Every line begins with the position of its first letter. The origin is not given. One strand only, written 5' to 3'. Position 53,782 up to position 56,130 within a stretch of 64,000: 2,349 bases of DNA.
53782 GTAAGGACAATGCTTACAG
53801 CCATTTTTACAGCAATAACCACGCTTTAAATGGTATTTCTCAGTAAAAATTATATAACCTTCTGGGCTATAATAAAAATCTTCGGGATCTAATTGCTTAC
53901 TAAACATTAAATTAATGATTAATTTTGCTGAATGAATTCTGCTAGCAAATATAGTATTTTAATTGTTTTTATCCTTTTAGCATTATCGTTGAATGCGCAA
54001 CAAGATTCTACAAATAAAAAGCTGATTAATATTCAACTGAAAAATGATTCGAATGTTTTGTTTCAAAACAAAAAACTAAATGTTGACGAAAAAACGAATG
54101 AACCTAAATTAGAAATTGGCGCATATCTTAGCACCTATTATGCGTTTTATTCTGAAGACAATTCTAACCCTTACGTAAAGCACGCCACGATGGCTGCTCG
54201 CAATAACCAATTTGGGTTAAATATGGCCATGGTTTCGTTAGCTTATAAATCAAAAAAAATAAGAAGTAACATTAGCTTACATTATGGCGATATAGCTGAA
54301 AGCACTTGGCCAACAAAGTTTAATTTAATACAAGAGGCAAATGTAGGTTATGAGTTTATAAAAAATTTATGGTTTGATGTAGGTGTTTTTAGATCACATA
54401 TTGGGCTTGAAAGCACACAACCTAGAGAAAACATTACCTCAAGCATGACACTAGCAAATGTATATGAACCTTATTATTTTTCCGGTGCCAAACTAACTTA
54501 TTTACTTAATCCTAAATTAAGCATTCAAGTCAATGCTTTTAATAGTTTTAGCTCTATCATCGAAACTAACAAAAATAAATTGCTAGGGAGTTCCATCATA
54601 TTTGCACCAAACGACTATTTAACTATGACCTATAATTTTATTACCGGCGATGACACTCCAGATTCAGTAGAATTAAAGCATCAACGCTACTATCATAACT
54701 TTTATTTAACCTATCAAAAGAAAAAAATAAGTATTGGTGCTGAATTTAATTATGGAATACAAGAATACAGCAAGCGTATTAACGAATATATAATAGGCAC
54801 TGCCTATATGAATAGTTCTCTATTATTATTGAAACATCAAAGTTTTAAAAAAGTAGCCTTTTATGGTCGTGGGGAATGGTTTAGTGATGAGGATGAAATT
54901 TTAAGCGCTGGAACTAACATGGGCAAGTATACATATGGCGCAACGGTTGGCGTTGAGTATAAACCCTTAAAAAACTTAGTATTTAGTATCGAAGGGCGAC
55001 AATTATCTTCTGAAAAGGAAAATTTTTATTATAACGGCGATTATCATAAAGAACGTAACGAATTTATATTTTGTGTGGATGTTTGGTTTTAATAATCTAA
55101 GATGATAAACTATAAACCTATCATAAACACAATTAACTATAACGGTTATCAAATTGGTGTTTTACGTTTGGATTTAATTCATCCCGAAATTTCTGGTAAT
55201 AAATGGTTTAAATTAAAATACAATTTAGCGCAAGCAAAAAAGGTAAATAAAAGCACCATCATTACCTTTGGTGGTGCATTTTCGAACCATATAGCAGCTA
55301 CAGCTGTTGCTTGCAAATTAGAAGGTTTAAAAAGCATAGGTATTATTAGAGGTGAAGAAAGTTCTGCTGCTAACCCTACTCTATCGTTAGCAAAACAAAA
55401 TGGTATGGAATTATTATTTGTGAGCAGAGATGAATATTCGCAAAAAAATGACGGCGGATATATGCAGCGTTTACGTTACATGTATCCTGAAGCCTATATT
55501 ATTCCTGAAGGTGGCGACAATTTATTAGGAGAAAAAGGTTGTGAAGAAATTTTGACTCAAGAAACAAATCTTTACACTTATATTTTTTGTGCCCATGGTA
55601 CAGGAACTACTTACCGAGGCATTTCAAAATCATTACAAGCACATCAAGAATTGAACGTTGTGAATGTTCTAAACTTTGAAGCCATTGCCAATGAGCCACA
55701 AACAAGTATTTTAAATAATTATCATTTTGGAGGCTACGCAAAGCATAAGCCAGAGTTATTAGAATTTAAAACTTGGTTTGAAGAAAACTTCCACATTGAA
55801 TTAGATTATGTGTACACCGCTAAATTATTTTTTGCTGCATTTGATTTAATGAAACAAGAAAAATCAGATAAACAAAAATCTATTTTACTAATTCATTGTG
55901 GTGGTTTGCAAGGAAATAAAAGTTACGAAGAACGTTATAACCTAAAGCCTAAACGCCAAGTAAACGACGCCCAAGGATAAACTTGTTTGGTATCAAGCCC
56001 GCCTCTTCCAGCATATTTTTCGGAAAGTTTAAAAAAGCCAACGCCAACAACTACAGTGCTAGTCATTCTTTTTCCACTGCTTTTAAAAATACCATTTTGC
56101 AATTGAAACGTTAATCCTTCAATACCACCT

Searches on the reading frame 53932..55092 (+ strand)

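Call 47: search_protein_families(library=pfam, proteins=[window:53932-55092:+], max_evalue=0.0001)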
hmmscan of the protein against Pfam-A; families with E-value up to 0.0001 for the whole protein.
window:53932-55092:+ (386 aa): 1 family
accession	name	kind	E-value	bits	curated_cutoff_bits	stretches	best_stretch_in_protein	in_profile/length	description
PF07642.17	BBP2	-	9.8e-52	176.7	26.2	1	59-385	1-336/339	Putative beta-barrel porin-2, OmpL-like. bbp2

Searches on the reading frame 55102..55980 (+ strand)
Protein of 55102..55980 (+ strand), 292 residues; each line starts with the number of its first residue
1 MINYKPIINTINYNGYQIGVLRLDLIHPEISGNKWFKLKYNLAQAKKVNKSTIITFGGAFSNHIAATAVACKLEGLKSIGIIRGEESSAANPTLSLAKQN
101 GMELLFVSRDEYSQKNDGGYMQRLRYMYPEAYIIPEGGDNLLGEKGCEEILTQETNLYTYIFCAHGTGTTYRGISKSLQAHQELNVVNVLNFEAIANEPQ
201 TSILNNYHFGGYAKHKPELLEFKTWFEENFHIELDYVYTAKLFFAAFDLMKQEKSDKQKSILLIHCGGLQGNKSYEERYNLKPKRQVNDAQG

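Call 47: search_protein_families(library=pfam, proteins=[window:55102-55980:+], max_evalue=0.0001)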
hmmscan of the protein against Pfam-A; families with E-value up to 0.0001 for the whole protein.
window:55102-55980:+ (292 aa): 1 family
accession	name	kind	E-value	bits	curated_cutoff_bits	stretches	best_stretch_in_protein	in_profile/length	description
PF00291.31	PALP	-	2.5e-12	47.2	35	1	22-189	27-187/295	Pyridoxal-phosphate dependent enzyme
